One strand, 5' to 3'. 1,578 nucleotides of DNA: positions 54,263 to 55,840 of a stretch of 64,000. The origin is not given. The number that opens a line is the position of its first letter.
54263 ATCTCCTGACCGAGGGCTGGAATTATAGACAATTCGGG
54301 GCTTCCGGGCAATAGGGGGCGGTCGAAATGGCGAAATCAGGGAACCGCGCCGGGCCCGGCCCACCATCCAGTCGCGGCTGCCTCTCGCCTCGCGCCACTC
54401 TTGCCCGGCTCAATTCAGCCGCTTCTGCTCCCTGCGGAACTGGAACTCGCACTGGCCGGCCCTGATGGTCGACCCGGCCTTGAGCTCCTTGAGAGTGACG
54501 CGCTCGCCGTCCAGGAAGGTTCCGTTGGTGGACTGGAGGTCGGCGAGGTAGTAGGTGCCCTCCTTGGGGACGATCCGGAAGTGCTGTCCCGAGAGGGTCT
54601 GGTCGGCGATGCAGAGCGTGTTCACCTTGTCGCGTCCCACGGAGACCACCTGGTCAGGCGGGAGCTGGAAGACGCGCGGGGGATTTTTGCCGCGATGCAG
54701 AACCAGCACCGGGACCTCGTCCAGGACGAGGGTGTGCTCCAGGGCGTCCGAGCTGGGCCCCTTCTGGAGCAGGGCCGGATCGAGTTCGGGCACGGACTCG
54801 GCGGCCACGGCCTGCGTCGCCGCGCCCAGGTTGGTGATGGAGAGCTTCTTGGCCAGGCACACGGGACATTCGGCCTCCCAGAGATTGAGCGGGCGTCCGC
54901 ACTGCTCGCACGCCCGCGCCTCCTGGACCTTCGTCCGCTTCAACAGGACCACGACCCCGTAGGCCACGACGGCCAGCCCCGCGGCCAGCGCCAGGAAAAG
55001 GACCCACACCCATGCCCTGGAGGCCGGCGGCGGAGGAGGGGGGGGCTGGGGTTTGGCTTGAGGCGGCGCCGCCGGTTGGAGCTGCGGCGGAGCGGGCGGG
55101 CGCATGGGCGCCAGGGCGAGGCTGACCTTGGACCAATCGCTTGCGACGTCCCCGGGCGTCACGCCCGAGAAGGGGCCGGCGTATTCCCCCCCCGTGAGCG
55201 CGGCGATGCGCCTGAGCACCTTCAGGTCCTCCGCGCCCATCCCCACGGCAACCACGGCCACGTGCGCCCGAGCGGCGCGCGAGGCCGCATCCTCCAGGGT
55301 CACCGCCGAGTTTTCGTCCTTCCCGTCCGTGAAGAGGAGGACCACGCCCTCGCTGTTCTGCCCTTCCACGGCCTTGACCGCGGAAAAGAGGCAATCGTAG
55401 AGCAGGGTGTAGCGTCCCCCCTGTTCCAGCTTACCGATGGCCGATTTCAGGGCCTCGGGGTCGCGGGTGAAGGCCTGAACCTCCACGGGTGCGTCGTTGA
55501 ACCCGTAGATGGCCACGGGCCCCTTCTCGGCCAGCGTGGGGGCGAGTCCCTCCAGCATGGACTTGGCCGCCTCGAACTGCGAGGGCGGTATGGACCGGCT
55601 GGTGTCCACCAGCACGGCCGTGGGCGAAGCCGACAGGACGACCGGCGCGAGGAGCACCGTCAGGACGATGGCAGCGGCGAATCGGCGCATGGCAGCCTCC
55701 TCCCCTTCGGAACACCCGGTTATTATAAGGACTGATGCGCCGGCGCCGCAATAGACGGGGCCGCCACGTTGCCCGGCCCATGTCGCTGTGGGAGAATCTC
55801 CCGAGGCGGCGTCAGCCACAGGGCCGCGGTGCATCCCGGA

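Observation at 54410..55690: Single-pass transmembrane protein joining an extracytoplasmic vWA domain to a cytoplasmic zinc ribbon and FHA domain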

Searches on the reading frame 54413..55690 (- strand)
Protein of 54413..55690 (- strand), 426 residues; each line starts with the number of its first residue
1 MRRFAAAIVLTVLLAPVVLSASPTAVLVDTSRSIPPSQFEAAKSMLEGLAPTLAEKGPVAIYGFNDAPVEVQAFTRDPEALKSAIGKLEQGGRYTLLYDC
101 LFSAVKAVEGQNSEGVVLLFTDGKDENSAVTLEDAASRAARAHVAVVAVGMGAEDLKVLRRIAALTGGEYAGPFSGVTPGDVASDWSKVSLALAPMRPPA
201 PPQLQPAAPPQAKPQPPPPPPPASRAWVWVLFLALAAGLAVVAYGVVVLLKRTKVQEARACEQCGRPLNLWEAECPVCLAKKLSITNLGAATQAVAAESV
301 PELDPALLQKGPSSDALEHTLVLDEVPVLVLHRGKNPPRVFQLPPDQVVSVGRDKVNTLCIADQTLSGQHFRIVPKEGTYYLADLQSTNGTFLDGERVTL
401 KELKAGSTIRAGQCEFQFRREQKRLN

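Call 5: search_protein_families(library=pfam, proteins=[window:54413-55690:-], max_evalue=1)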
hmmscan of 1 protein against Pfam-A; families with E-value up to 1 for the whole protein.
window:54413-55690:- (426 aa): 10 families
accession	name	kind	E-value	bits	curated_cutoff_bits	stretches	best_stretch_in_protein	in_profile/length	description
PF00498.31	FHA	-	2.9e-16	60.1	20.7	1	349-412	1-67/67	FHA domain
PF00092.34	VWA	-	5e-14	53.3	23.8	1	26-164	4-152/174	von Willebrand factor type A domain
PF16697.10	Yop-YscD_cpl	-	1.5e-12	48.1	33.2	1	333-421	4-93/94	Inner membrane component of T3SS, cytoplasmic domain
PF13519.12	VWA_2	-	1.4e-09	39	27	1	24-124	1-107/107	von Willebrand factor type A domain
PF13768.12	VWA_3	-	3e-05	24.6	27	1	78-170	61-153/155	von Willebrand factor type A domain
PF12773.13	DZR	-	0.026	15.1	27.3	1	256-280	10-32/45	Double zinc ribbon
PF18508.7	zf_C2H2_13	-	0.12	12.4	26.5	1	258-270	17-29/42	Zinc finger domain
PF09850.14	DotU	-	0.16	12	27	1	191-245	150-200/205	Type VI secretion system protein DotU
PF07002.22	Copine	-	0.17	11.8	27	1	111-162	106-156/218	Copine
PF13920.12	zf-C3HC4_3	-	0.29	11.4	27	1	260-281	25-45/49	Zinc finger, C3HC4 type (RING finger)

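Call 6: search_protein_families(library=ncbifam, proteins=[window:54413-55690:-], max_evalue=1)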
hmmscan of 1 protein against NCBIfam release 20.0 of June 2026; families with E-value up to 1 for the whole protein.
window:54413-55690:- (426 aa): 10 families
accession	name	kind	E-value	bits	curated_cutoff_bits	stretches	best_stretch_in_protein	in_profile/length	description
NF049868.1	FhaB_Rv0019c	equivalog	5.7e-17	62.2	125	1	327-416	67-156/158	FHA domain-containing protein FhaB/FipA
TIGR03436.1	acidobact_VWFA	subfamily_domain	5.8e-14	52.3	81.25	1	16-152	66-220/324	VWA domain-containing protein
NF052573.1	HisKinEspAMyxo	equivalog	2.1e-09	36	1400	1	340-414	40-114/755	serine histidine kinase EspA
TIGR03354.1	VI_FHA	hypoth_equivalog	2.3e-08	34.3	120.25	1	349-417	26-100/420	type VI secretion system-associated FHA domain protein TagH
NF041660.2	oxygluDhInhib_OdhI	equivalog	3.4e-08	33.4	200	1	323-415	33-124/130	oxoglutarate dehydrogenase inhibitor Odhl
NF052403.1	ESX1TransRegEspM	equivalog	8.7e-07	28.1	550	1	326-413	10-94/367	ESX-1 type VII secretion system transcriptional regulator EspM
NF033760.1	gliding_GltG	equivalog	1.4e-05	23.9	650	1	348-417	25-95/650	adventurous gliding motility protein GltG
NF007710.0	PRK10406.1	subfamily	0.025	13.6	550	1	225-273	193-241/432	MFS family transporter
TIGR00868.1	hCaCC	subfamily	0.085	10.6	900.85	1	102-169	393-456/863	calcium-activated chloride channel protein 1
NF008616.0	PRK11595.1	equivalog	0.11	11.9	304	1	238-284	14-60/227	DNA utilization protein GntX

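Call 7: find_encoding_contigs(protein=window:54413-55690:-, flank=10000, max_places=6)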
Protein window:54413-55690:- (426 aa): 11 contigs read that carry it; 6 places shown.
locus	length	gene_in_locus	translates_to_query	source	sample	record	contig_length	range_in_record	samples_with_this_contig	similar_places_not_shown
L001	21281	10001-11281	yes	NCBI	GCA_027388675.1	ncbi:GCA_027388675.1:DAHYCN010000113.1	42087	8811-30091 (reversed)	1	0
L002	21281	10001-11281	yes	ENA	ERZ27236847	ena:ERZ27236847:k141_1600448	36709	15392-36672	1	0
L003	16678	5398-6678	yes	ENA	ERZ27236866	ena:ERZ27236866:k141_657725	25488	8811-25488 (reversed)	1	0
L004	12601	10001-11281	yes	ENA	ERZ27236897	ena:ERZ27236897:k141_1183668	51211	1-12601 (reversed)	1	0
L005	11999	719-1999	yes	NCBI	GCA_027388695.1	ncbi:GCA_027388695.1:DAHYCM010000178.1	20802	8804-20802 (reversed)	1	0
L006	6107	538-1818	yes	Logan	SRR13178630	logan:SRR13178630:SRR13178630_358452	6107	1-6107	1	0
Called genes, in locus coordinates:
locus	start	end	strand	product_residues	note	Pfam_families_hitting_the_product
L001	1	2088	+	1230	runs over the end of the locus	PF25778:DUF7948, PF06739:SBBP, PF00801:PKD, PF18911:PKD_4, PF00801:PKD, PF18911:PKD_4, PF00801:PKD, PF18911:PKD_4, +5 more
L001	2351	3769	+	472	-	PF03951:Gln-synt_N, PF00120:Gln-synt_C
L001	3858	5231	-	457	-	PF14237:GYF_2, PF13197:DUF4013 (weak)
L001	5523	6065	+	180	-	PF19620:DUF6125 (weak)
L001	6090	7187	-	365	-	PF01266:DAO, PF07992:Pyr_redox_2 (weak), PF13450:NAD_binding_8 (weak)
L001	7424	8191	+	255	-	PF13428:TPR_14 (faint), PF13432:TPR_16 (faint), PF14559:TPR_19 (faint), PF00515:TPR_1 (faint), PF07719:TPR_2 (faint), PF13176:TPR_7 (faint), PF13181:TPR_8 (faint), PF13374:TPR_10 (faint), +1 more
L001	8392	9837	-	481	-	PF01546:Peptidase_M20, PF05343:Peptidase_M42 (faint), PF07687:M20_dimer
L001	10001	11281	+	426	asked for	PF00092:VWA, PF13519:VWA_2, PF16697:Yop-YscD_cpl, PF00498:FHA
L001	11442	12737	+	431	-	PF01336:tRNA_anti-codon, PF00152:tRNA-synt_2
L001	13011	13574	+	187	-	PF02085:Cytochrom_CIII (faint), PF14537:Cytochrom_c3_2 (faint), PF14522:Cytochrome_C7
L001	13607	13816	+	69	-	-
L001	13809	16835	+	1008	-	PF01568:Molydop_binding (weak), PF12838:Fer4_7 (weak), PF13247:Fer4_11 (weak)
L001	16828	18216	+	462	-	PF03916:NrfD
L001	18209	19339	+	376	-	PF11821:ActD, PF00034:Cytochrom_C, PF13442:Cytochrome_CBB3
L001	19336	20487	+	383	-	-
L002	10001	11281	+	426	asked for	PF00092:VWA, PF13519:VWA_2, PF16697:Yop-YscD_cpl, PF00498:FHA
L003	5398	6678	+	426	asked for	PF00092:VWA, PF13519:VWA_2, PF16697:Yop-YscD_cpl, PF00498:FHA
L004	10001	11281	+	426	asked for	PF00092:VWA, PF13519:VWA_2, PF16697:Yop-YscD_cpl, PF00498:FHA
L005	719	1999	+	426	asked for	PF00092:VWA, PF13519:VWA_2, PF16697:Yop-YscD_cpl, PF00498:FHA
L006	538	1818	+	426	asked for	PF00092:VWA, PF13519:VWA_2, PF16697:Yop-YscD_cpl, PF00498:FHA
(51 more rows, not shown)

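Call 8: find_homologous_proteins(query=window:54413-55690:-, max_evalue=0.00001)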
Query window:54413-55690:- (426 aa): 76 proteins with E <= 0.00001 among 8000 candidates.
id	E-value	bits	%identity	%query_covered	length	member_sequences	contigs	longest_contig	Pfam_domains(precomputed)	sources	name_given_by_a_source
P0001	2.1e-263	891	95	100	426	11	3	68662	PF13768.13,PF00498.32,PF00092.35,PF13519.13,PF16697.11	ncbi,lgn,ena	-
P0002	5.7e-252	854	91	100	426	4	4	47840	PF00498.32,PF00092.35,PF13519.13,PF16697.11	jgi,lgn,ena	-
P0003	7.0e-174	597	62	100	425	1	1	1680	PF00498.32,PF00092.35,PF13519.13,PF16697.11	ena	-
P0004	9.1e-170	583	62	100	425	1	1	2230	PF13768.13,PF00498.32,PF00092.35,PF13519.13,PF16697.11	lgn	-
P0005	2.0e-169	582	62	100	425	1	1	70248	PF00498.32,PF00092.35,PF13519.13,PF16697.11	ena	-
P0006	3.3e-169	581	62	100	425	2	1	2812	PF13768.13,PF00498.32,PF00092.35,PF13519.13,PF16697.11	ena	-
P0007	1.2e-168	579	60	100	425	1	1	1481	PF13768.13,PF00498.32,PF00092.35,PF13519.13,PF16697.11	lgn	-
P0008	1.2e-168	579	62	100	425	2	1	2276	PF00498.32,PF00092.35,PF13519.13,PF16697.11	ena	-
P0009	3.2e-165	568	62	100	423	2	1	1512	PF00498.32,PF00092.35,PF13519.13,PF16697.11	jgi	jgi:hypothetical protein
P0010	2.5e-164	565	65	95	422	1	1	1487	PF13768.13,PF00498.32,PF00092.35,PF13519.13,PF16697.11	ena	-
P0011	3.5e-164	565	61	100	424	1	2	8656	PF00498.32,PF00092.35,PF13519.13,PF16697.11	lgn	-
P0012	5.8e-164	564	62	100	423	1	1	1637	PF00498.32,PF00092.35,PF13519.13,PF16697.11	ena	-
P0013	2.1e-161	556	61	100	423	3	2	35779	PF13768.13,PF00498.32,PF00092.35,PF13519.13,PF16697.11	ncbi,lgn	-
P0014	2.5e-161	555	60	100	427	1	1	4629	PF13768.13,PF00498.32,PF00092.35,PF13519.13,PF16697.11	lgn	-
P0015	2.3e-159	549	61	97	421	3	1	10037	PF00498.32,PF00092.35,PF13519.13,PF16697.11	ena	-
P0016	3.5e-159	548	60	100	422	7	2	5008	PF13768.13,PF00498.32,PF00092.35,PF13519.13,PF16697.11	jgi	-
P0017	9.9e-158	543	60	100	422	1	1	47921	PF13768.13,PF00498.32,PF00092.35,PF13519.13,PF16697.11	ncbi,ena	-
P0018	1.5e-156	540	73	42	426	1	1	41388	PF00498.32,PF00092.35,PF13519.13,PF16697.11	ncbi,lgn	-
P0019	2.9e-156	539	59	96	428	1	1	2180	PF00498.32,PF00092.35,PF13519.13,PF16697.11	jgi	jgi:hypothetical protein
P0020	3.9e-155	535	60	97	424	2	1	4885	PF00498.32,PF00092.35,PF13519.13,PF16697.11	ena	-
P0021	4.7e-153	528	59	97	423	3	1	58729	PF00498.32,PF00092.35,PF13519.13,PF16697.11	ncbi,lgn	-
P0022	9.1e-153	527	61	94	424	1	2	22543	PF13768.13,PF00498.32,PF00092.35,PF13519.13,PF16697.11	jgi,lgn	jgi:hypothetical protein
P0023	1.2e-152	527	58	100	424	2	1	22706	PF00498.32,PF00092.35,PF13519.13,PF16697.11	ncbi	ncbi:MAG: FHA domain-containing protein [Acidobacteriota bacterium]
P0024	3.7e-152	525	58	98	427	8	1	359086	PF00498.32,PF00092.35,PF13519.13,PF16697.11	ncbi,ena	-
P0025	1.3e-151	523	59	95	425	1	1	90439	PF13768.13,PF00498.32,PF00092.35,PF13519.13,PF16697.11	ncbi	-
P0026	1.4e-151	523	58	98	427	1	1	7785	PF00498.32,PF00092.35,PF13519.13,PF16697.11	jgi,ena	-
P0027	1.9e-151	523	58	100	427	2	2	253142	PF00498.32,PF00092.35,PF13519.13,PF16697.11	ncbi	ncbi:MAG: FHA domain-containing protein [Acidobacteriota bacterium]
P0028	3.6e-151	522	69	42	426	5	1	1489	PF00498.32,PF00092.35,PF13519.13,PF16697.11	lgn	-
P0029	4.6e-151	521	59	98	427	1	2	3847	PF00498.32,PF00092.35,PF13519.13,PF16697.11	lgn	-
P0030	1.8e-150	520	58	99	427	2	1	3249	PF13768.13,PF00498.32,PF00092.35,PF13519.13,PF16697.11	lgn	-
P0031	2.6e-150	519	57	100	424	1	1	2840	PF13768.13,PF00498.32,PF00092.35,PF13519.13,PF16697.11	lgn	-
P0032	1.8e-149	516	59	95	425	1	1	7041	PF13768.13,PF00498.32,PF00092.35,PF13519.13,PF16697.11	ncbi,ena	-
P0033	2.9e-149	516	57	100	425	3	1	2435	PF13768.13,PF00498.32,PF00092.35,PF13519.13,PF16697.11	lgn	-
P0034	1.2e-147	510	57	98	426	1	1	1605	PF00498.32,PF00092.35,PF13519.13,PF16697.11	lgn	-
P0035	1.5e-147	510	67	41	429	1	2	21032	PF13768.13,PF00498.32,PF00092.35,PF13519.13,PF16697.11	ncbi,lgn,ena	-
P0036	5.5e-147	508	57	100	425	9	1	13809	PF13768.13,PF00498.32,PF00092.35,PF13519.13,PF16697.11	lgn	-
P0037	1.7e-145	503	60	94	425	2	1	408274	PF13768.13,PF00498.32,PF00092.35,PF13519.13,PF16697.11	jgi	-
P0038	3.9e-145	502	55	100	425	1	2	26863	PF13768.13,PF00498.32,PF00092.35,PF13519.13,PF16697.11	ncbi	-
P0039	1.7e-143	497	69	42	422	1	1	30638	PF13768.13,PF00498.32,PF00092.35,PF13519.13,PF16697.11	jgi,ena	-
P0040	2.2e-143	496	71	42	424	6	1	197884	PF00498.32,PF00092.35,PF13519.13,PF16697.11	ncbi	-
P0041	2.6e-143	496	69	42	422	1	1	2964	PF13768.13,PF00498.32,PF00092.35,PF13519.13,PF16697.11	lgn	-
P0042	6.8e-143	495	69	42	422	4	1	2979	PF00498.32,PF00092.35,PF13519.13,PF16697.11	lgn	-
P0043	8.7e-143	494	55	100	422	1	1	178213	PF13768.13,PF00498.32,PF00092.35,PF13519.13,PF16697.11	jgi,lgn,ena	-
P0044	9.9e-143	494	55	100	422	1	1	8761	PF13768.13,PF00498.32,PF00092.35,PF13519.13,PF16697.11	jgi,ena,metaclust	metaclust:\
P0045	6.0e-142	491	55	100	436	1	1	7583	PF00498.32,PF00092.35,PF13519.13,PF16697.11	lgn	-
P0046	5.3e-141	488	55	100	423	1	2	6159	PF00498.32,PF00092.35,PF13519.13,PF16697.11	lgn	-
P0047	1.6e-140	487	54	94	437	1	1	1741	PF00498.32,PF00092.35,PF13519.13,PF16697.11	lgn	-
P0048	4.2e-140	485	54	100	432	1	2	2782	PF00498.32,PF00092.35,PF13519.13,PF16697.11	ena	-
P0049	5.3e-140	485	53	100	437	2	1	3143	PF00498.32,PF00092.35,PF13519.13,PF16697.11,PF05762.21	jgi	jgi:hypothetical protein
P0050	9.1e-137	474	55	100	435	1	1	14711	PF00498.32,PF00092.35,PF13519.13,PF16697.11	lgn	-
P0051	6.4e-133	462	54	96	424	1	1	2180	PF00498.32,PF00092.35,PF13519.13,PF16697.11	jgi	-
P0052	5.7e-131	455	63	41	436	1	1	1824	PF00498.32,PF00092.35,PF13519.13,PF16697.11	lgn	-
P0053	3.4e-124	433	50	100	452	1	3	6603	PF00498.32,PF00092.35,PF13519.13,PF16697.11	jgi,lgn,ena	-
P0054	6.2e-110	386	43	98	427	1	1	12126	PF00498.32,PF00092.35,PF13519.13,PF16697.11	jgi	jgi:hypothetical protein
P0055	8.8e-108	379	43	100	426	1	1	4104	PF13768.13,PF00498.32,PF00092.35,PF13519.13,PF16697.11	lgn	-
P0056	2.2e-105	371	45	97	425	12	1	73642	PF00498.32,PF00092.35,PF13519.13,PF16697.11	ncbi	-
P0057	4.9e-105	370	44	95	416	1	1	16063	PF00498.32,PF00092.35,PF13519.13,PF16697.11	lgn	-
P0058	2.7e-99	351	43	100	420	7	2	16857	PF00498.32,PF00092.35,PF13519.13,PF16697.11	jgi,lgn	jgi:hypothetical protein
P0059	3.1e-92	328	67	47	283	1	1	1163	PF00498.32,PF16697.11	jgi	jgi:hypothetical protein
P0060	2.7e-69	252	75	32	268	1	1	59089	PF00498.32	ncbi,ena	-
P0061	2.4e-55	206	44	39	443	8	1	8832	PF00498.32,PF00092.35,PF16697.11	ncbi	-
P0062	2.7e-50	190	37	26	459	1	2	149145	PF13768.13,PF00498.32,PF00092.35,PF13519.13,PF16697.11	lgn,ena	-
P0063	8.4e-50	188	31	94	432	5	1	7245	PF13768.13,PF00498.32,PF00092.35,PF13519.13,PF16697.11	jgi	jgi:hypothetical protein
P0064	1.4e-48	184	33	93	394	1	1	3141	PF13768.13,PF00498.32,PF00092.35,PF13519.13,PF16697.11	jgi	jgi:hypothetical protein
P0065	3.9e-41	159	40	35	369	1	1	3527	PF00498.32,PF00092.35,PF13519.13,PF16697.11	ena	-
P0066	1.9e-38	151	34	25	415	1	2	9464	PF00498.32,PF00092.35,PF13519.13,PF16697.11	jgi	jgi:hypothetical protein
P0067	6.7e-38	149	30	92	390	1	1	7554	PF13768.13,PF00498.32,PF00092.35,PF13519.13,PF16697.11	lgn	-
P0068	2.0e-37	147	30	98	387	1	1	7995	PF00498.32,PF00092.35,PF13519.13,PF16697.11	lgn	-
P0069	2.0e-36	144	37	34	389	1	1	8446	PF13768.13,PF00498.32,PF00092.35,PF13519.13,PF16697.11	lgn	-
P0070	1.0e-35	142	31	92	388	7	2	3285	PF13768.13,PF00498.32,PF00092.35,PF13519.13,PF16697.11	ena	-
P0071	1.7e-34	138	35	45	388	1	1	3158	PF13768.13,PF00498.32,PF00092.35,PF13519.13,PF16697.11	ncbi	-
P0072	6.3e-14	70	39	22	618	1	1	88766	PF14559.13,PF13414.13,PF00498.32,PF17874.8,PF00515.35,PF16697.11,PF13432.13,PF13428.13,PF13181.13,PF07719.24,PF13174.13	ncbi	-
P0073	1.8e-9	55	35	23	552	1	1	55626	PF13768.13,PF00092.35,PF13519.13,PF10138.16,PF05762.21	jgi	jgi:VWFA-related protein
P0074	6.6e-9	53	42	12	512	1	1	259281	PF00498.32,PF01061.30,PF16697.11,PF12698.14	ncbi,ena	-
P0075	9.9e-8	49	28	16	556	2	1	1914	PF00498.32,PF00092.35,PF16697.11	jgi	jgi:hypothetical protein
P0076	8.7e-6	43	31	32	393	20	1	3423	PF17957.8,PF00092.35,PF13519.13,PF05762.21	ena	-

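Call 11: find_encoding_contigs(protein=P0024, flank=10000, max_places=1)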
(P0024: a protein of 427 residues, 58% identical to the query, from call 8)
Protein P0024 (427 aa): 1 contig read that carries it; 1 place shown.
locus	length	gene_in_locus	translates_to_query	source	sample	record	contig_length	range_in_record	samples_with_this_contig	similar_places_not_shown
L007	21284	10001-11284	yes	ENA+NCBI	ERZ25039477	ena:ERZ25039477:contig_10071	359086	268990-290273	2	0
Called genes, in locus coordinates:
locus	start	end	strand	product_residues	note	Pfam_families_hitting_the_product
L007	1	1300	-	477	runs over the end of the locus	PF07690:MFS_1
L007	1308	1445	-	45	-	-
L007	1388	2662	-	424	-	-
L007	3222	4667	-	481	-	PF01546:Peptidase_M20, PF07687:M20_dimer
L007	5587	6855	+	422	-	PF01300:Sua5_yciO_yrdC, PF17788:HypF_C, PF22521:HypF_C_2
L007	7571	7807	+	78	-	PF01455:HupF_HypC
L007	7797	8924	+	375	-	PF01924:HypD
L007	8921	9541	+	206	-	PF00586:AIRS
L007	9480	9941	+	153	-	PF02769:AIRS_C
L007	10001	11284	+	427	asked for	PF00092:VWA, PF13519:VWA_2, PF16697:Yop-YscD_cpl, PF00498:FHA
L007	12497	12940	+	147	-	PF00152:tRNA-synt_2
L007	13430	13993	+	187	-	PF02085:Cytochrom_CIII (faint), PF09699:Paired_CXXCH_1 (faint), PF14537:Cytochrom_c3_2 (faint), PF14522:Cytochrome_C7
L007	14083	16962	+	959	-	PF01568:Molydop_binding (weak), PF12837:Fer4_6 (faint), PF12838:Fer4_7 (weak), PF13183:Fer4_8 (faint), PF13247:Fer4_11 (weak)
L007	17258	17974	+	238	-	PF03916:NrfD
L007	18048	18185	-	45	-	-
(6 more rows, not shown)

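Call 12: find_encoding_contigs(protein=P0056, flank=10000, max_places=1)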
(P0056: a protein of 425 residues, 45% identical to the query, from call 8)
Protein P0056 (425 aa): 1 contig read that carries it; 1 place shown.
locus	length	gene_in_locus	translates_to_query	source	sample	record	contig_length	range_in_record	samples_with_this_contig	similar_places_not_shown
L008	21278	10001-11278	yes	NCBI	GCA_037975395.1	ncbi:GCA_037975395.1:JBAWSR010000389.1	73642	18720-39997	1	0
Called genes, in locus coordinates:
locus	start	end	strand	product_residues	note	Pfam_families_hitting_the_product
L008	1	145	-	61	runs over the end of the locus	-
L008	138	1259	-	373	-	PF12895:ANAPC3 (faint), PF00515:TPR_1 (faint), PF07719:TPR_2 (faint), PF13176:TPR_7 (faint), PF13181:TPR_8 (faint), PF13424:TPR_12 (faint), PF13428:TPR_14 (faint), PF14559:TPR_19, +2 more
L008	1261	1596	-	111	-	-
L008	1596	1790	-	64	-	-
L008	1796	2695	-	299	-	PF03958:Secretin_N, PF00263:Secretin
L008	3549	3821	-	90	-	PF11741:AMIN (weak)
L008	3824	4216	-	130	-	-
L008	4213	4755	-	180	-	-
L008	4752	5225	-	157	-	PF04350:PilO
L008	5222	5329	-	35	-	-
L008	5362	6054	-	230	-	PF05137:PilN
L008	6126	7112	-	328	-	PF11104:PilM_2, PF06723:MreB_Mbl (faint), PF14450:FtsA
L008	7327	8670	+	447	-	PF00772:DnaB, PF13481:AAA_25, PF03796:DnaB_C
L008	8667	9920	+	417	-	PF01168:Ala_racemase_N, PF00842:Ala_racemase_C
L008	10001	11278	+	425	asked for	PF00092:VWA, PF13519:VWA_2 (weak), PF16697:Yop-YscD_cpl, PF00498:FHA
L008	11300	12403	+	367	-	PF01336:tRNA_anti-codon, PF00152:tRNA-synt_2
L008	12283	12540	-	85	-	-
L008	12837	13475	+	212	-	-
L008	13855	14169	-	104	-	-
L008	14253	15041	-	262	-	-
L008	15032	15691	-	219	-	-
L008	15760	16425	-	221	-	PF13428:TPR_14 (faint), PF14559:TPR_19 (faint)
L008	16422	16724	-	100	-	PF00515:TPR_1 (faint), PF07719:TPR_2 (faint), PF13174:TPR_6 (faint), PF13424:TPR_12 (faint), PF13432:TPR_16 (faint), PF14559:TPR_19 (faint), PF13181:TPR_8 (faint), PF13428:TPR_14 (faint)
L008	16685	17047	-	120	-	-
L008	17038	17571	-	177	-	PF01351:RNase_HII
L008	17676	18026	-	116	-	PF01245:Ribosomal_L19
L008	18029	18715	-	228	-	PF01746:tRNA_m1G_MT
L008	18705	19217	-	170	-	PF01782:RimM, PF24986:PRC_RimM (weak)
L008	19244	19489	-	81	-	PF00886:Ribosomal_S16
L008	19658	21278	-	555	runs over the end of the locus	PF01564:Spermine_synth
